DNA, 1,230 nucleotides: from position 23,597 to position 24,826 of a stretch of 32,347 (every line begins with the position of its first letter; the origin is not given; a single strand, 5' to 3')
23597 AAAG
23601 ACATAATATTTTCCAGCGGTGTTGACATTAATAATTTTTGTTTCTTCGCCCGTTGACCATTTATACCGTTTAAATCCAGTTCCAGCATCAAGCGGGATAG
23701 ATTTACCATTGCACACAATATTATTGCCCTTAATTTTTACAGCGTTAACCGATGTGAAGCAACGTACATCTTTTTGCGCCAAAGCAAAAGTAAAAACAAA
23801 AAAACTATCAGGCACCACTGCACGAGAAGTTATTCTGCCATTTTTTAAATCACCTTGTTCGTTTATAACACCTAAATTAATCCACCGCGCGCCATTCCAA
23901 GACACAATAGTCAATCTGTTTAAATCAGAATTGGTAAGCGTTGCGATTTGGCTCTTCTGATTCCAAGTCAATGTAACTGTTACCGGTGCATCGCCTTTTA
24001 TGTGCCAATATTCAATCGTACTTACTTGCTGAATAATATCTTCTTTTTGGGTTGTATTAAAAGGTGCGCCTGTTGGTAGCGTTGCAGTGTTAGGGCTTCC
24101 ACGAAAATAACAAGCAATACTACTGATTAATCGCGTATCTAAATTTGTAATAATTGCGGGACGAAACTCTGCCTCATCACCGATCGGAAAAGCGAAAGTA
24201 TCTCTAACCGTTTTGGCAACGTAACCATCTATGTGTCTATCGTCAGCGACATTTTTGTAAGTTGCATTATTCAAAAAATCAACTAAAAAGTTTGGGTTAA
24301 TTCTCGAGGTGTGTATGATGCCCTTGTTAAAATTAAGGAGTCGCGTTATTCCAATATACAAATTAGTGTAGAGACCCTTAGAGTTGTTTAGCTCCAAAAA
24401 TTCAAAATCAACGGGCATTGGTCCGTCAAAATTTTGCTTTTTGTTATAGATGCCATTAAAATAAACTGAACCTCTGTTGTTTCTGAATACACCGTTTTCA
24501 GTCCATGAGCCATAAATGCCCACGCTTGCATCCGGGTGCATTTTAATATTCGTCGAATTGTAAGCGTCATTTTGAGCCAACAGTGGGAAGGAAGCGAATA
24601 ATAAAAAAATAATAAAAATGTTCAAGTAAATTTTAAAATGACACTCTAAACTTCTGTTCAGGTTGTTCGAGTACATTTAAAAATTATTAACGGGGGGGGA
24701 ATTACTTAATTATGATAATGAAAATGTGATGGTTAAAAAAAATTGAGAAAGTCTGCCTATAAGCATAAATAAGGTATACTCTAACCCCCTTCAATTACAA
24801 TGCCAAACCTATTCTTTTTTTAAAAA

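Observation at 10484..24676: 14-kb single-strand island of four fibrous or giant surface proteins mixing T9SS, SprB/Kelch adhesin modules and phage-tail-fibre chaperone chemistry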

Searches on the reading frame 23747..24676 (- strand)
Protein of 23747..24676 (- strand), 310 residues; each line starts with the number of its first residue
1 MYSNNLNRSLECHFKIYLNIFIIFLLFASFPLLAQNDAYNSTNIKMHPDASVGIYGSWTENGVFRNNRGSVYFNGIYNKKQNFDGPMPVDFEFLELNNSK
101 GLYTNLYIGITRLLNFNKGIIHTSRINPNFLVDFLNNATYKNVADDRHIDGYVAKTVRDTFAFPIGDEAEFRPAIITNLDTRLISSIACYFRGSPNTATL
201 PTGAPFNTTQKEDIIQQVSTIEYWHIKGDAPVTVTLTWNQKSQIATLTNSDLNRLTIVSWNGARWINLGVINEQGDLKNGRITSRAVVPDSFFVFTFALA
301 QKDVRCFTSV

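Call 53: find_homologous_proteins(query=window:23747-24676:-, max_evalue=0.001)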
Query seq(310 aa): 671 candidates shared short words with the query, none scored E <= 0.001.

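Call 57: search_solved_structures(query=A3, max_evalue=1)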
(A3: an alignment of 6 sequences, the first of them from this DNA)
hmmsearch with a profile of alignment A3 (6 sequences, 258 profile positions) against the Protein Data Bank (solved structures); distinct sequences matched with E-value up to 1: 3.
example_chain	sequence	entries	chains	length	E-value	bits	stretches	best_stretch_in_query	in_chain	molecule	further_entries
10ft_B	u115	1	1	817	0.02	17.4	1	206-243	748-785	Protein kinase C-binding protein NELL2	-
9pwq_B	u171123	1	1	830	0.021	17.4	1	206-243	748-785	Protein kinase C-binding protein NELL2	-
9oz6_A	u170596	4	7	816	0.16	14.5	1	206-242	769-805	Protein NEL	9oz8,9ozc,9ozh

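Call 59: find_related_loci(query=A4, collection=metagenome_contigs, flank=10000)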
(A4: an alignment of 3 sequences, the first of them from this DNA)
Query A4 (257 aa) in metagenome_contigs; peptide patterns used: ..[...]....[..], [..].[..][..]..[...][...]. (x = any residue, [..] = any of these).
150 stretches matched a pattern; 26 encode a relative of the query (tblastn E <= 1e-3); 26 distinct loci.
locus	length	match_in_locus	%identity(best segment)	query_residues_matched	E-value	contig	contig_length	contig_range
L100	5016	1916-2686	100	1-257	2e-179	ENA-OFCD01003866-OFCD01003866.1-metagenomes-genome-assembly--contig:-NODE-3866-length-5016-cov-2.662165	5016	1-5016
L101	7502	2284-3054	100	1-257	6e-176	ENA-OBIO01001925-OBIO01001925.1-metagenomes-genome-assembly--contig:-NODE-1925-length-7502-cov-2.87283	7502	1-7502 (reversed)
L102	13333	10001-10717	38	14-256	7e-43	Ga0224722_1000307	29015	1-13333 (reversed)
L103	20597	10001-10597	35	76-256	8e-35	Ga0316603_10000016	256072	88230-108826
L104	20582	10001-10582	34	77-256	3e-33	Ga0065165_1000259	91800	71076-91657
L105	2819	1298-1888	35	77-256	2e-31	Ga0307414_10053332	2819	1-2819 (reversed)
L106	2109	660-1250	36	77-256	1e-30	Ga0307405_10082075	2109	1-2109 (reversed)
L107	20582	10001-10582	33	77-256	8e-31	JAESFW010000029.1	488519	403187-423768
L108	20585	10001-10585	34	77-256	6e-30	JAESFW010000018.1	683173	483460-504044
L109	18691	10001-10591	35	77-256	1e-29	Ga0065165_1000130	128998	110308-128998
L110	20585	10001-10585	33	77-256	3e-28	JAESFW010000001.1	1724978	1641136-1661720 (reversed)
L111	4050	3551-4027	38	77-226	5e-28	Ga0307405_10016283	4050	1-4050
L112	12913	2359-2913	36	78-257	1e-27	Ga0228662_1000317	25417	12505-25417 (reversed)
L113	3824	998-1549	32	78-256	3e-27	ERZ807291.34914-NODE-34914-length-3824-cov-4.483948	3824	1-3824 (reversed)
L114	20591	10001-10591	33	77-256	6e-27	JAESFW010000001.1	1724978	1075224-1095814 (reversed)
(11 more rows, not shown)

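Call 61: find_homologous_proteins(query=A3, max_evalue=0.001)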
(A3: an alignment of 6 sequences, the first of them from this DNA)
Query A3 (6 sequences) (257 aa, profile of the alignment): 19 proteins with E <= 0.001 among 6868 candidates.
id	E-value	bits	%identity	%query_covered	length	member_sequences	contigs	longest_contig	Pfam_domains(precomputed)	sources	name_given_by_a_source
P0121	3.4e-65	238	22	82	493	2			-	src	-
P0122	1.5e-61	226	26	81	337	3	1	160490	-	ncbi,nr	ncbi:MAG: hypothetical protein Q8913_08360 [Bacteroidota bacterium]|nr:hypothetical protein [Bactero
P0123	3.4e-54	202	35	100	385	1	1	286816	PF13585.13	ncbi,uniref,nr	ncbi:hypothetical protein WH52_09855 [Tenacibaculum holothuriorum]|uniref:Gliding motility-associate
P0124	4.0e-54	202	24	69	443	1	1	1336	PF18962.8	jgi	jgi:hypothetical protein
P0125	1.5e-50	190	35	100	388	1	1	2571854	PF13585.13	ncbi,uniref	ncbi:gliding motility-associated C-terminal domain-containing protein [Tenacibaculum aestuariivivum]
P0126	3.4e-47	179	35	100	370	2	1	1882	PF13585.13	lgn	-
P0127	3.4e-47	179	25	72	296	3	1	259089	-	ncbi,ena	-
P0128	5.1e-47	178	33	100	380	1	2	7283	PF13585.13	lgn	-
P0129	5.9e-47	178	33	100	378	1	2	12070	PF13585.13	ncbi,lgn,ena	-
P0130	3.5e-45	172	34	100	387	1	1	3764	PF13585.13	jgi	jgi:gliding motility-associated-like protein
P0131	3.5e-44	169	34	100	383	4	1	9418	PF13585.13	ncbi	-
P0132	1.1e-43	168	32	100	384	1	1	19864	PF13585.13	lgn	-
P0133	1.7e-42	164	33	100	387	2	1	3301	PF13585.13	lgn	-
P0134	2.4e-39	153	27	30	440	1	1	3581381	PF18962.8,PF13860.13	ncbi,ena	-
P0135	1.3e-36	144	29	74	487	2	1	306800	PF13585.13,PF17963.8,PF17892.8,PF17803.8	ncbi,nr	ncbi:MAG: gliding motility-associated C-terminal domain-containing protein [Paludibacteraceae bacter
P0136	5.8e-32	129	35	70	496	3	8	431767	PF13585.13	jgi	jgi:gliding motility-associated-like protein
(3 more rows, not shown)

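Call 64: find_encoding_contigs(protein=P0125, flank=8000, max_places=2)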
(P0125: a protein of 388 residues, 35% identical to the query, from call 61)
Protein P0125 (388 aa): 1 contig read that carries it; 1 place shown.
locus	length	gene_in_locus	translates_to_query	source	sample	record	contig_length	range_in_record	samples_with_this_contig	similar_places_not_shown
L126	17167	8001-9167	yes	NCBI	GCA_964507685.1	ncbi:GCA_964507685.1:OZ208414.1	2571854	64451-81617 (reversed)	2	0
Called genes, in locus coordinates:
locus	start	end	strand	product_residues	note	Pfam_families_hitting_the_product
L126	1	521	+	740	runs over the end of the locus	PF01433:Peptidase_M1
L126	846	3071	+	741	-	PF03971:IDH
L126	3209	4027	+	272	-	PF20741:GKRP-like_C (faint), PF22198:GKRP_SIS_2, PF22645:GKRP_SIS_N, PF01380:SIS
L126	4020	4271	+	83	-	PF19589:DUF6095 (weak)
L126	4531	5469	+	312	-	PF26696:PTL_trimer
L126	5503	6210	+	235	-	-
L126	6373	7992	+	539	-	-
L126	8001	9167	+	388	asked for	PF13585:CHU_C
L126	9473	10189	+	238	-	-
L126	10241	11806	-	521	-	PF12072:RNase_Y_N, PF00013:KH_1 (weak), PF01966:HD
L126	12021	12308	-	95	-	PF05164:ZapA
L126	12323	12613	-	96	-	-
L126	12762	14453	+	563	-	PF01551:Peptidase_M23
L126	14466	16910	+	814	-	PF13620:CarboxypepD_reg (weak), PF13715:CarbopepD_reg_2, PF07715:Plug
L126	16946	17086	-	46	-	-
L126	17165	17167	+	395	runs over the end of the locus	PF02899:Phage_int_SAM_1 (weak), PF13495:Phage_int_SAM_4, PF00589:Phage_integrase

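Call 65: find_encoding_contigs(protein=P0134, flank=8000, max_places=2)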
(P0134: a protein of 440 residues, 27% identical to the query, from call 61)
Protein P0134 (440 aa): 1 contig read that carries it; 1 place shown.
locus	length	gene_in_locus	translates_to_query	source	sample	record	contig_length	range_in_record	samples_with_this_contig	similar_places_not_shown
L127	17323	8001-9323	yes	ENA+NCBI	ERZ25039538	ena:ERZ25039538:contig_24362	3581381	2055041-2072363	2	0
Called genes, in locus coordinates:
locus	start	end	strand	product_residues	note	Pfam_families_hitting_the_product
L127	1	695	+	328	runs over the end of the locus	PF18962:Por_Secre_tail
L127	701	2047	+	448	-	PF14870:PSII_BNR (faint), PF25852:DUF6242_C (faint), PF02012:BNR (faint), PF15902:Sortilin-Vps10, PF18962:Por_Secre_tail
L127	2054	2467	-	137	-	-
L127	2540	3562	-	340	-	PF13519:VWA_2 (weak)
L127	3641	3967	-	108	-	-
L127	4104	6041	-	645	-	PF18962:Por_Secre_tail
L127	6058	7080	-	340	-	-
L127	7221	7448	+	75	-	PF12844:HTH_19, PF13560:HTH_31, PF13443:HTH_26 (weak), PF01381:HTH_3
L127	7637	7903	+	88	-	-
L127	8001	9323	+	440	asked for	PF13860:FlgD_ig (faint), PF18962:Por_Secre_tail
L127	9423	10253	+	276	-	PF26696:PTL_trimer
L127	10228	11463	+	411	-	-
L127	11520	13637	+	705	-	PF26696:PTL_trimer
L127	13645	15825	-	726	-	PF12838:Fer4_7 (faint), PF13534:Fer4_17 (faint), PF12797:Fer4_2 (weak), PF13187:Fer4_9 (faint), PF13237:Fer4_10 (weak), PF13484:Fer4_16 (faint), PF13183:Fer4_8 (weak), PF02754:CCG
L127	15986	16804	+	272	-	PF13620:CarboxypepD_reg (weak)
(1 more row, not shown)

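Call 68: predict_structure(alignment_id=A5)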
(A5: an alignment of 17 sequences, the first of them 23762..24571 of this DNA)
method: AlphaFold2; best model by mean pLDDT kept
length: 270 residues; sequences in the alignment: 17
mean_pLDDT: 77.6   pTM: 0.78
mean pLDDT of the five models: 77.6, 77.3, 60.6, 54.2, 54.0
residues with pLDDT >= 90: 91; 70-90: 106; 50-70: 35; < 50: 38
segments of 3 or more residues with pLDDT < 50: 1-33, 146-148
pLDDT, mean of each block of 10 residues (from residue 1): 34 45 32 54 61 76 77 86 89 88 86 91 79 88 59 89 72 93 94 82 94 90 91 91 93 75 87
secondary structure, 60 per line:
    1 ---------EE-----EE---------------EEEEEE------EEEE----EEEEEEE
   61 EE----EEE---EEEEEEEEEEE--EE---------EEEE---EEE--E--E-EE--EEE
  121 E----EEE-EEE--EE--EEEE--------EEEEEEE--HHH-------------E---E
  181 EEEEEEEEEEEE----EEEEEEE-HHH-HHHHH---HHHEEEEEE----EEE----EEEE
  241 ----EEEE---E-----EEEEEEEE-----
elements in order: E34-39 E46-49 E54-62 E67-69 E73-83 E97-100 E104-106 E118-121 E126-128 E130-132 E139-142 E151-157 E180-192 E197-203 H209-213 E220-225 E230-232 E237-240 E245-248 E258-265

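Call 72: fold_search(model_id=the predicted structure, library=pdb)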
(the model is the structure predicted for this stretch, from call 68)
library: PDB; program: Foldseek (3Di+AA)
matches with E <= 10: 650; with E <= 0.001: 0
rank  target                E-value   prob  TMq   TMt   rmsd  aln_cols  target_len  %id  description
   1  5w6h_A                2.9e-02  0.13  0.19  0.10  16.9       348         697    9  Crystal structure of Bacteriophage CBA120 tailspike protein 4 enzymatically active domain (TSP4dN, orf213) (released 2018-10-24)
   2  9lxl                  6.0e-02  0.14  0.17  0.10  15.7       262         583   10  Crystal structure of GH29 family alpha-L-fucosidase from Fusarium proliferatum LE1 (released 2025-03-19)
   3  3sz6_A                1.2e-01  0.21  0.18  0.31   9.5       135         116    5  IsdX1, an anthrax hemophore (released 2012-03-28)
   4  4mzu_K                1.2e-01  0.03  0.11  0.11  17.9       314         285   10  Crystal structure of FdtD, a bifunctional ketoisomerase/N-acetyltransferase from Shewanella denitrificans (released 2013-10-09)
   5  4ni3_A                1.5e-01  0.09  0.17  0.10  14.6       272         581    8  Crystal Structure of GH29 family alpha-L-fucosidase from Fusarium graminearum in the closed form (released 2013-12-25)
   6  3sik_B                2.0e-01  0.14  0.18  0.32  13.1       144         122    7  Crystal structure of the Bacillus anthracis hemophore IsdX1 complexed with heme (released 2012-05-02)
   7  4dlo_B                2.0e-01  0.09  0.16  0.14  13.8       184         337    9  Crystal structure of the GAIN and HormR domains of brain angiogenesis inhibitor 3 (BAI3) (released 2012-02-22)
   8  8ikj                  2.3e-01  0.13  0.20  0.13  12.5       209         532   10  Cryo-EM structure of the inactive CD97 (released 2024-02-14)
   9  3vmo_A                2.5e-01  0.23  0.20  0.10  12.3       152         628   12  Crystal structure of dextranase from Streptococcus mutans in complex with isomaltotriose (released 2012-02-15)
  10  9s4f_D                2.5e-01  0.10  0.16  0.23  12.9       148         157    7  Human carboxyhemoglobin bound to Staphylococcus aureus IsdH-N2N3 - 2IsdH:Hbdim complex - 3DVA component 4 right tail (released 2025-11-12)
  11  9l0b_B                2.5e-01  0.06  0.17  0.19  20.1       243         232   10  structure of MCT2-embigin complex (released 2025-12-24)
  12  9r6v_A                2.7e-01  0.14  0.15  0.25  11.5       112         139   15  Crystal structure of the DOC domain of the E3 ligase HECTD3 (released 2026-01-28)
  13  9mqr_A                2.8e-01  0.16  0.21  0.23   8.3       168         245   11  A8 Fab in complex with CD97 (released 2025-09-24)
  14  8cv8                  3.2e-01  0.05  0.14  0.12  17.0       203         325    9  Structure of Hyoscyamine 6-beta Hydroxylase in complex with iron, 2-oxoglutarate, and hyoscyamine (released 2023-11-22)
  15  7lpp_A                3.4e-01  0.09  0.13  0.06  10.1       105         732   10  Crystal structure of Cryptococcus neoformans sterylglucosidase 1 with hit 1 (released 2021-09-01)
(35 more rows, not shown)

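Call 89: search_protein_families(library=pfam, proteins=[L126:4531-5469:+, L126:5503-6210:+, L126:6373-7992:+, L126:9473-10189:+], max_evalue=0.001)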
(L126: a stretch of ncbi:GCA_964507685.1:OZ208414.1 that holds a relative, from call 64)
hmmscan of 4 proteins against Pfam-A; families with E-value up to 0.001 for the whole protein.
L126:4531-5469:+ (312 aa): 1 family
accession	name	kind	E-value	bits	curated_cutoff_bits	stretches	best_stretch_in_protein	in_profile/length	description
PF10983.13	DUF2793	-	0.0009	19.5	27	0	45-82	49-86/87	Protein of unknown function (DUF2793)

L126:5503-6210:+ (235 aa): 0 families

L126:6373-7992:+ (539 aa): 0 families

L126:9473-10189:+ (238 aa): 0 families

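Call 102: search_protein_families(library=pfam, proteins=[L104:4900-7950:-, L104:11188-14256:-, L104:14297-15955:-], max_evalue=0.001)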
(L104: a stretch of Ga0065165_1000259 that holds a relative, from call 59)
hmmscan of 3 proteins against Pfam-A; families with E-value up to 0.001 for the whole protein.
L104:4900-7950:- (1016 aa): 5 families
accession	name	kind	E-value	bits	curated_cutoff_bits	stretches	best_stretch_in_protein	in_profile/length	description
PF02518.31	HATPase_c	-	2.1e-16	60.7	26.4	1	900-998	3-108/111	Histidine kinase-, DNA gyrase B-, and HSP90-like ATPase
PF07495.19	Y_Y_Y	-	1.4e-08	34.9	26.6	1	653-715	2-64/65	Y_Y_Y domain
PF07494.17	Reg_prop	-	3.3e-05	24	20.4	0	35-57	1-23/24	Two component regulator propeller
PF13581.12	HATPase_c_2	-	0.00017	22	27.4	1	907-977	40-112/127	Histidine kinase-like ATPase domain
PF14501.12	HATPase_c_5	-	0.00029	21.2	22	1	902-986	9-91/102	GHKL domain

L104:11188-14256:- (1022 aa): 5 families
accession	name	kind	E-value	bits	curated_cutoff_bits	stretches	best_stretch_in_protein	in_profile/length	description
PF16990.11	CBM_35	-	3.2e-09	37.6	28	1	55-170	3-118/121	Carbohydrate binding module (family 35)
PF03422.21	CBM_6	-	6.3e-09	36.6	28.9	1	56-171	1-124/125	Carbohydrate binding module (family 6)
PF18962.6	Por_Secre_tail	-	2e-08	34.9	27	1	945-1013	1-68/75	Secretion system C-terminal sorting domain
PF17801.7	Melibiase_C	-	5.6e-07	30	22.9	1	755-831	4-70/71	Alpha galactosidase C-terminal beta sandwich domain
PF22704.2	CBM13-like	-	1.8e-05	25.2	30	1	92-158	7-74/82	Alpha-galactosidase, CBM13 domain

L104:14297-15955:- (552 aa): 2 families
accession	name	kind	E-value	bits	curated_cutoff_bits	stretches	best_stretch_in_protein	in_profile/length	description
PF07980.17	SusD_RagB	-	3.6e-63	214.4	23.1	1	289-552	25-297/297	SusD family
PF14322.12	SusD-like_3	-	1.2e-13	52.2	27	1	105-230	71-191/191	Starch-binding associating with outer membrane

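Call 103: find_encoding_contigs(protein=P0136, flank=7000, max_places=2)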
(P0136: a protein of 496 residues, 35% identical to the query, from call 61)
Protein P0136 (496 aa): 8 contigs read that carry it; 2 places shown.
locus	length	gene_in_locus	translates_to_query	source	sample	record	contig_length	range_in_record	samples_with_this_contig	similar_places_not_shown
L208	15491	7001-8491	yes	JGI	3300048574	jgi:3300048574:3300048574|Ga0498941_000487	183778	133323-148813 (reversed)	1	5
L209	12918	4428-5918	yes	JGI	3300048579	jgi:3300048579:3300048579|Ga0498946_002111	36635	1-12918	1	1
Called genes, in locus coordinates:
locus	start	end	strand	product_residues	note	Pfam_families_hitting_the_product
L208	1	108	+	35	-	-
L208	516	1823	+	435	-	PF26696:PTL_trimer, PF10708:DUF2510 (faint), PF26696:PTL_trimer (weak), PF19565:DUF6087 (faint), PF26696:PTL_trimer (weak)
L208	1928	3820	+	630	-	PF26696:PTL_trimer, PF10708:DUF2510 (faint), PF19565:DUF6087 (faint)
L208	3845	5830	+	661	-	PF26696:PTL_trimer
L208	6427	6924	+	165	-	PF03938:OmpH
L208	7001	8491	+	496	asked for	PF13585:CHU_C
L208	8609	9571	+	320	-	PF11751:PorP_SprF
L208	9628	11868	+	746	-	PF07676:PD40 (faint), PF13620:CarboxypepD_reg (weak), PF00691:OmpA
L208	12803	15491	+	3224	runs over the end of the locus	PF13385:Laminin_G_3, PF02210:Laminin_G_2 (faint), PF13385:Laminin_G_3, PF18962:Por_Secre_tail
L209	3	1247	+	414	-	?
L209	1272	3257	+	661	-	PF26696:PTL_trimer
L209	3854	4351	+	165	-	PF03938:OmpH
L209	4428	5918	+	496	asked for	PF13585:CHU_C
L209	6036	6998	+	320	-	PF11751:PorP_SprF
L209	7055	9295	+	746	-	PF07676:PD40 (faint), PF13620:CarboxypepD_reg (weak), PF00691:OmpA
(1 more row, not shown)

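Call 104: find_encoding_contigs(protein=P0135, flank=7000, max_places=1)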
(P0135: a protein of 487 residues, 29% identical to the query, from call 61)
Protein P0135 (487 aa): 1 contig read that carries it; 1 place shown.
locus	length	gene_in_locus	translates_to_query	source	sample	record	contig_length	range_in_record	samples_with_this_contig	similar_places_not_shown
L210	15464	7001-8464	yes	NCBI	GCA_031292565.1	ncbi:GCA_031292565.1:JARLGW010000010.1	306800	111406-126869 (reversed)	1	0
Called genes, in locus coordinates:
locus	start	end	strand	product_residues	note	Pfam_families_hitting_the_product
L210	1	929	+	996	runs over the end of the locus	-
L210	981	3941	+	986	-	-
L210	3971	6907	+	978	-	-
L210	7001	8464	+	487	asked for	PF17803:Cadherin_4, PF17892:Cadherin_5, PF17963:Big_9, PF13585:CHU_C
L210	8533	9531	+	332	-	PF11751:PorP_SprF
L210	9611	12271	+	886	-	PF00515:TPR_1 (faint), PF07719:TPR_2 (faint), PF13174:TPR_6 (faint), PF13428:TPR_14 (faint), PF13176:TPR_7 (faint), PF07676:PD40 (weak), PF00691:OmpA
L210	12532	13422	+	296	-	PF00165:HTH_AraC (faint), PF12833:HTH_18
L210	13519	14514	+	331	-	PF00248:Aldo_ket_red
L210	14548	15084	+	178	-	PF02525:Flavodoxin_2, PF03358:FMN_red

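Call 105: find_encoding_contigs(protein=P0122, flank=7000, max_places=1)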
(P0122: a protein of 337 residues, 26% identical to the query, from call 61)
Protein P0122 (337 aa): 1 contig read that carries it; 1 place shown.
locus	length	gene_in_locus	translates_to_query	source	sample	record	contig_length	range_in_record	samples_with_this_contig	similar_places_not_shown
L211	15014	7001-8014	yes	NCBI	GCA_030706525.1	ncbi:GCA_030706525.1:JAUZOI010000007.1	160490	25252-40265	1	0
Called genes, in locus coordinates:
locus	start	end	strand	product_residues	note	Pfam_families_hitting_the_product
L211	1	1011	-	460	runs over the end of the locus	PF25919:BSH_CusB (faint), PF25917:BSH_RND, PF25973:BSH_CzcB, PF25885:HH_EMRA (weak), PF25876:HH_MFP_RND, PF25954:Beta-barrel_RND_2, PF25990:Beta-barrel_YknX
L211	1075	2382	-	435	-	PF01266:DAO (weak), PF01593:Amino_oxidase, PF13450:NAD_binding_8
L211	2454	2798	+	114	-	PF01035:DNA_binding_1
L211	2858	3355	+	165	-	PF13620:CarboxypepD_reg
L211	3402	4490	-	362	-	-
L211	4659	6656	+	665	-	-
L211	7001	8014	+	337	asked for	-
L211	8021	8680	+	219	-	PF18962:Por_Secre_tail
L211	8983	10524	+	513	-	PF26696:PTL_trimer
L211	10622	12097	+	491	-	PF26696:PTL_trimer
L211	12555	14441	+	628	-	PF26696:PTL_trimer, PF21300:LbR_Ice_bind (weak)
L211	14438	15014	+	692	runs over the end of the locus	PF26696:PTL_trimer, PF21300:LbR_Ice_bind (weak)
